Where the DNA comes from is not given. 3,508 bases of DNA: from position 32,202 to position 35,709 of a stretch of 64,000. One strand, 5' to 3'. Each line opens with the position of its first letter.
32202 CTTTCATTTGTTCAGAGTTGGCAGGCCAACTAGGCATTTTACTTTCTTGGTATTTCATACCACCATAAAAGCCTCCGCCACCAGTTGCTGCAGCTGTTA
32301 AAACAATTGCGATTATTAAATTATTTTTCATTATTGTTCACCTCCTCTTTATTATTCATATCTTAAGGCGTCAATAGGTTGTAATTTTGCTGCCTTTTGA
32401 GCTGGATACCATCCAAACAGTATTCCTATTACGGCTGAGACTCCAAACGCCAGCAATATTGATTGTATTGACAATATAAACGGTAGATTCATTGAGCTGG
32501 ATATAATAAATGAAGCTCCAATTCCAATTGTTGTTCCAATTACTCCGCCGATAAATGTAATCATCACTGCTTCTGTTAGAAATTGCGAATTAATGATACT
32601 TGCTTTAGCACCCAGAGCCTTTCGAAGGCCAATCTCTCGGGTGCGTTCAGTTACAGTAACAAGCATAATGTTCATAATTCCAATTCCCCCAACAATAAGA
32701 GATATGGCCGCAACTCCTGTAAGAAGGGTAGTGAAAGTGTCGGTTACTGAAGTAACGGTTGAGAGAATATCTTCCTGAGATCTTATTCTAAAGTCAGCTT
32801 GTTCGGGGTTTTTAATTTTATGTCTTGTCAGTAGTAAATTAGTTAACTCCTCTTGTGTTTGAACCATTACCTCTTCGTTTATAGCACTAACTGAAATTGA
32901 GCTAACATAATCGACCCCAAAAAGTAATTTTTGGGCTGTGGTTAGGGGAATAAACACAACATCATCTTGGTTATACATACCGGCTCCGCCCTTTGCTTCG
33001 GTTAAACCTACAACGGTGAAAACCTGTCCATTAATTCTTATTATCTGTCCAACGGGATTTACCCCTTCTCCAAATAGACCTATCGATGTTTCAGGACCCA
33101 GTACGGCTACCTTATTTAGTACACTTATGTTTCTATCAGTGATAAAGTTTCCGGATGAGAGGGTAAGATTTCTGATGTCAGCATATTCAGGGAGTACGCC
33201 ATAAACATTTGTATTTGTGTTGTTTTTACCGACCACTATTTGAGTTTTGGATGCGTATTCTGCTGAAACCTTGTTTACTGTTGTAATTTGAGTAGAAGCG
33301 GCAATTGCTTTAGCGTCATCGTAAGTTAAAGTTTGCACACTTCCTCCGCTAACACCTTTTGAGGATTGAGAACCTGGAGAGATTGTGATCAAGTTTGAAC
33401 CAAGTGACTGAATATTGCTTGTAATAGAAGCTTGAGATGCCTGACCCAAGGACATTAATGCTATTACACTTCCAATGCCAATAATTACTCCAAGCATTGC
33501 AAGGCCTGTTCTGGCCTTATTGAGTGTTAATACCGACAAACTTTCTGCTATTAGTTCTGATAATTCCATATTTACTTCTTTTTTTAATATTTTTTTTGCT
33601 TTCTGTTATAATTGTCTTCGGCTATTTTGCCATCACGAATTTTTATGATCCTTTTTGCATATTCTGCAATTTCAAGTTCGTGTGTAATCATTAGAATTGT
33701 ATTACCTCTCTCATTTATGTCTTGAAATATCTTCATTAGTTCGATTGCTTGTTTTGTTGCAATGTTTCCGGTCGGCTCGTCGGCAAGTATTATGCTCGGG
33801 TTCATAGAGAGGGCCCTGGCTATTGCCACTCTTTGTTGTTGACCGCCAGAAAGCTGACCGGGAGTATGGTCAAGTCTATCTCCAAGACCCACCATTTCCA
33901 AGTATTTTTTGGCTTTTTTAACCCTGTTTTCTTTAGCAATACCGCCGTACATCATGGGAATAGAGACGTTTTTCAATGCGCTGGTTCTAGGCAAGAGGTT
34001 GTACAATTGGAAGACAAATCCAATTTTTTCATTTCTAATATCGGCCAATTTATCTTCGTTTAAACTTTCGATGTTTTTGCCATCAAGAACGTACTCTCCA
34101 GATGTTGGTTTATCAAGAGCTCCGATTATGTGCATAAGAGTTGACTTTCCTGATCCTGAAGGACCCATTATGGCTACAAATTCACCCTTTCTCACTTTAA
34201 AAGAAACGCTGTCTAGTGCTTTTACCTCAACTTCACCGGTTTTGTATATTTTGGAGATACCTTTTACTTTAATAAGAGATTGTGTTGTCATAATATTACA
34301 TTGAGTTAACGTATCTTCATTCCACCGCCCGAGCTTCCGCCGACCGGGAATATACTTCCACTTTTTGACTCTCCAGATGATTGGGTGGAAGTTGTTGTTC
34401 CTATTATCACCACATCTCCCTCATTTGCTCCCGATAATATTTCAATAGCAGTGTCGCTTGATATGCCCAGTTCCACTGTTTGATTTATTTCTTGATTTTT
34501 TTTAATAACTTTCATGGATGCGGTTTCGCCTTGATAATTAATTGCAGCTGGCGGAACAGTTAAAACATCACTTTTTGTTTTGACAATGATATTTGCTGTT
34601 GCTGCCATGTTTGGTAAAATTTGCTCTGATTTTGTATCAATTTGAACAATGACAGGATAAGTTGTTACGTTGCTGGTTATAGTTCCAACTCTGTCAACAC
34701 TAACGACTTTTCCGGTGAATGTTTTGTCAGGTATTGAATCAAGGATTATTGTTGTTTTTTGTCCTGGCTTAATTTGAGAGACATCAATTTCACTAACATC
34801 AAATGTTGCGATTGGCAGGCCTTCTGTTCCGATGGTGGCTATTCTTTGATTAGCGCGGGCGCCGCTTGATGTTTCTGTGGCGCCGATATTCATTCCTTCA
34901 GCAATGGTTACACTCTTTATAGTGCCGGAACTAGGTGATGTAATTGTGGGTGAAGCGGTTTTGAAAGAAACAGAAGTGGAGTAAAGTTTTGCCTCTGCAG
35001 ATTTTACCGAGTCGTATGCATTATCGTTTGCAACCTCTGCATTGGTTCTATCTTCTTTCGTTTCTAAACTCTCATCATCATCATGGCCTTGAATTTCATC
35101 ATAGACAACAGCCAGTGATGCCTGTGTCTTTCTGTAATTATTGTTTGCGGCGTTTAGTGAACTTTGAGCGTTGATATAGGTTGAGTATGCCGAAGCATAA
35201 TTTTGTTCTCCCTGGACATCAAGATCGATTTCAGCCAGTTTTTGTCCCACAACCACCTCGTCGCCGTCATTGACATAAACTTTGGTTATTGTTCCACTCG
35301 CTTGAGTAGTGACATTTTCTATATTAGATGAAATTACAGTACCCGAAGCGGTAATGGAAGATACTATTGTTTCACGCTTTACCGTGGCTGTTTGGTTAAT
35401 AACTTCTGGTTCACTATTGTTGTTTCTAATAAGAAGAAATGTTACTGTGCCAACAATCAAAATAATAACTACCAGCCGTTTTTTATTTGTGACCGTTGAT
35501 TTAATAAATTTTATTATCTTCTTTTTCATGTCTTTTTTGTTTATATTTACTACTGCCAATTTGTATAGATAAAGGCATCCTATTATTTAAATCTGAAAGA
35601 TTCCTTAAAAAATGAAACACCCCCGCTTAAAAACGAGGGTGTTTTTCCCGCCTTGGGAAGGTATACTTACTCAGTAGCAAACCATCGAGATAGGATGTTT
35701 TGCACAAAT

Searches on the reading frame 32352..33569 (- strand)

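Call 17: search_protein_families(library=pfam, proteins=[window:32352-33569:-], max_evalue=0.001)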
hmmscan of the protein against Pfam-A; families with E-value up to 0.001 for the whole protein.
window:32352-33569:- (405 aa): 2 families
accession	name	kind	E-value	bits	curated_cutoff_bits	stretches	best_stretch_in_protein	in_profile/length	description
PF12704.14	MacB_PCD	-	5.7e-43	148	27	1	21-244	1-206/207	MacB-like periplasmic core domain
PF02687.27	FtsX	-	5.2e-22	78.6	25.5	1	286-398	3-120/120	FtsX-like permease C-terminal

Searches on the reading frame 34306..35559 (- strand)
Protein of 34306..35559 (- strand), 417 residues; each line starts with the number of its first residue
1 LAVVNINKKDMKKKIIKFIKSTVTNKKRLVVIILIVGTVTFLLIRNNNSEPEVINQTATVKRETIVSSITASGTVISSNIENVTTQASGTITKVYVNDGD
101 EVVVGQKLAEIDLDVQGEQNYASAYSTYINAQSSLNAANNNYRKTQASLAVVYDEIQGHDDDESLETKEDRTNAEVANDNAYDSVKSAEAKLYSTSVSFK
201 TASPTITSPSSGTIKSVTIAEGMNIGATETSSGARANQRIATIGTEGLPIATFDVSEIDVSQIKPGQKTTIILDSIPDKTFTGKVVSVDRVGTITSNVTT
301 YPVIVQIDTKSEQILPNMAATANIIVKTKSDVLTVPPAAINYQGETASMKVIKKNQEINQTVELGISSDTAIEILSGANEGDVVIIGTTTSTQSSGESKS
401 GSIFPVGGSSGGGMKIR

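Call 17: search_protein_families(library=pfam, proteins=[window:34306-35559:-], max_evalue=0.001)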
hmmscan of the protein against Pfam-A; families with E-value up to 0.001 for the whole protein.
window:34306-35559:- (417 aa): 4 families
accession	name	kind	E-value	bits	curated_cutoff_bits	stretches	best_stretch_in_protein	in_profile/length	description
PF16576.10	HlyD_D23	-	1.8e-12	47.4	30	1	68-320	5-214/214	Barrel-sandwich domain of CusB or HlyD membrane-fusion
PF13437.12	HlyD_3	-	9.3e-11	42.9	22.2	1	205-316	1-105/106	HlyD family secretion protein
PF13533.13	Biotin_lipoyl_2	-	1.4e-09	38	29.8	1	82-112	2-32/32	Biotin-lipoyl like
PF00364.28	Biotin_lipoyl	-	3.5e-07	30.4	22.1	0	83-111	45-73/73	Biotin-requiring enzyme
